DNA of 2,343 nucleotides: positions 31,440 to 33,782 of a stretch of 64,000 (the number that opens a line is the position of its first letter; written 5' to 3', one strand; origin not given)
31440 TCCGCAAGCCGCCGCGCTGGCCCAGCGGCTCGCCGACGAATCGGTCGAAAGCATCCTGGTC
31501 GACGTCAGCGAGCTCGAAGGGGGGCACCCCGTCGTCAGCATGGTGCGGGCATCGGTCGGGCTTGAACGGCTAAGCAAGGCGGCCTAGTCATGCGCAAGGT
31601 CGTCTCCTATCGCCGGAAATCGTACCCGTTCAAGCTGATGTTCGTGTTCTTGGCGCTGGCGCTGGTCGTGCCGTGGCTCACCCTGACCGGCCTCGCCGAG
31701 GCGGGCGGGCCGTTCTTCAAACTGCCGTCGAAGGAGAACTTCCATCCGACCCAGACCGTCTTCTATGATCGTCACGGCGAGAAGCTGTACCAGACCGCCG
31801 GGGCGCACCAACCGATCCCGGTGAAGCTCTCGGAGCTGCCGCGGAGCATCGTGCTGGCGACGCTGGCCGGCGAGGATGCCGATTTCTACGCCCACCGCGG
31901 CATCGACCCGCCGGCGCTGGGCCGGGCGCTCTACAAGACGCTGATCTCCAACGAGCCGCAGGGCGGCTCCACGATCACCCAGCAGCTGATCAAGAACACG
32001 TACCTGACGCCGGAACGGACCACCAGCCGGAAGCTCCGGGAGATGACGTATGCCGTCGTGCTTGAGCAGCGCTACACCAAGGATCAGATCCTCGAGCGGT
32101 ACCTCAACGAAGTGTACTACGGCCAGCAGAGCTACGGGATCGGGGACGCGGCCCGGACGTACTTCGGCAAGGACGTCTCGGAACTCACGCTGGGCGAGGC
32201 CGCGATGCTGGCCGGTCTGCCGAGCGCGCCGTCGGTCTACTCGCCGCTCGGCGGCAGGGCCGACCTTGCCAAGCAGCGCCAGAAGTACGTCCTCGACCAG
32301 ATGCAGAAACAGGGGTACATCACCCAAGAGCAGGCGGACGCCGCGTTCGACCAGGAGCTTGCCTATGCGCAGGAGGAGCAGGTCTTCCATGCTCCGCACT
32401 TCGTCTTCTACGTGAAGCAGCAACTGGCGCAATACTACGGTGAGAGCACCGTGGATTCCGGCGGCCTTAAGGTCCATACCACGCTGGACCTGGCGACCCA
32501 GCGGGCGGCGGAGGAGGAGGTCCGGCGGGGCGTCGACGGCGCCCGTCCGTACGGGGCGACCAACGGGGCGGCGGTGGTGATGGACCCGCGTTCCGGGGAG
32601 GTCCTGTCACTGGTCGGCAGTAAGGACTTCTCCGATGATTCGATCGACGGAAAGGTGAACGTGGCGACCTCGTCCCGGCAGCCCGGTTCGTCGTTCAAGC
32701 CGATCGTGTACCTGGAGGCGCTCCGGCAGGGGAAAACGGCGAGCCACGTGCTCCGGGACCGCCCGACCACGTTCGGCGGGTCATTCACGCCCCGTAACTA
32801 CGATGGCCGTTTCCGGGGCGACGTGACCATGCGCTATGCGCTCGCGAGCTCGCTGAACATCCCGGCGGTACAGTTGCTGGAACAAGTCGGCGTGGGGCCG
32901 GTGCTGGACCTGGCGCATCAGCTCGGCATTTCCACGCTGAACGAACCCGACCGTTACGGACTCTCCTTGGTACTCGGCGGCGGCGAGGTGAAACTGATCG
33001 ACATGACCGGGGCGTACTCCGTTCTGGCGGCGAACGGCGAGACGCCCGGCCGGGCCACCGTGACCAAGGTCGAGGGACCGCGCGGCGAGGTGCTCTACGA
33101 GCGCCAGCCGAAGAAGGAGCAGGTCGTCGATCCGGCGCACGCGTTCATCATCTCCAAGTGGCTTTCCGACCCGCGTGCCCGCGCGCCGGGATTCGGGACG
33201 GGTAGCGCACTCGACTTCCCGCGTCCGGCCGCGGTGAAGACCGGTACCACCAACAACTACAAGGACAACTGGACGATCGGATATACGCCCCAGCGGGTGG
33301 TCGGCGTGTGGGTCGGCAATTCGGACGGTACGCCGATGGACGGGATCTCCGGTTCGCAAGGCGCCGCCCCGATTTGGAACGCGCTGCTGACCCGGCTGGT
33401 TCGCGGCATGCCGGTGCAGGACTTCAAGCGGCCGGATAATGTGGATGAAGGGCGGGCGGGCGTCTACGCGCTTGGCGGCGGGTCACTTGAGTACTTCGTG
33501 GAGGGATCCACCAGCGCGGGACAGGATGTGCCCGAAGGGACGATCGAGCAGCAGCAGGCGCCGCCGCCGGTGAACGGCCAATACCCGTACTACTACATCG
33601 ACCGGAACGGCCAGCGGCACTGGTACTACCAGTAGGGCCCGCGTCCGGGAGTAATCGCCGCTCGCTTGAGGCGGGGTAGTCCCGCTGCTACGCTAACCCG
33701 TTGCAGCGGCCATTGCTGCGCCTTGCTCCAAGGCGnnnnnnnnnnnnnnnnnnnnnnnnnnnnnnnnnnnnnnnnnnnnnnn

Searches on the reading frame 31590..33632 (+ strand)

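Call 107: search_protein_families(library=pfam, proteins=[window:31590-33632:+], max_evalue=0.00001)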
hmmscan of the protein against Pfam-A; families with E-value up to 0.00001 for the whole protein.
window:31590-33632:+ (681 aa): 2 families
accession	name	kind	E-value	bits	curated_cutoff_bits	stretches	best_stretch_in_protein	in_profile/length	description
PF00912.28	Transgly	-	9.9e-61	204.7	27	1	66-239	5-178/178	Transglycosylase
PF00905.27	Transpeptidase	-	2e-22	80.2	22.1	1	326-597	1-295/299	Penicillin binding protein transpeptidase domain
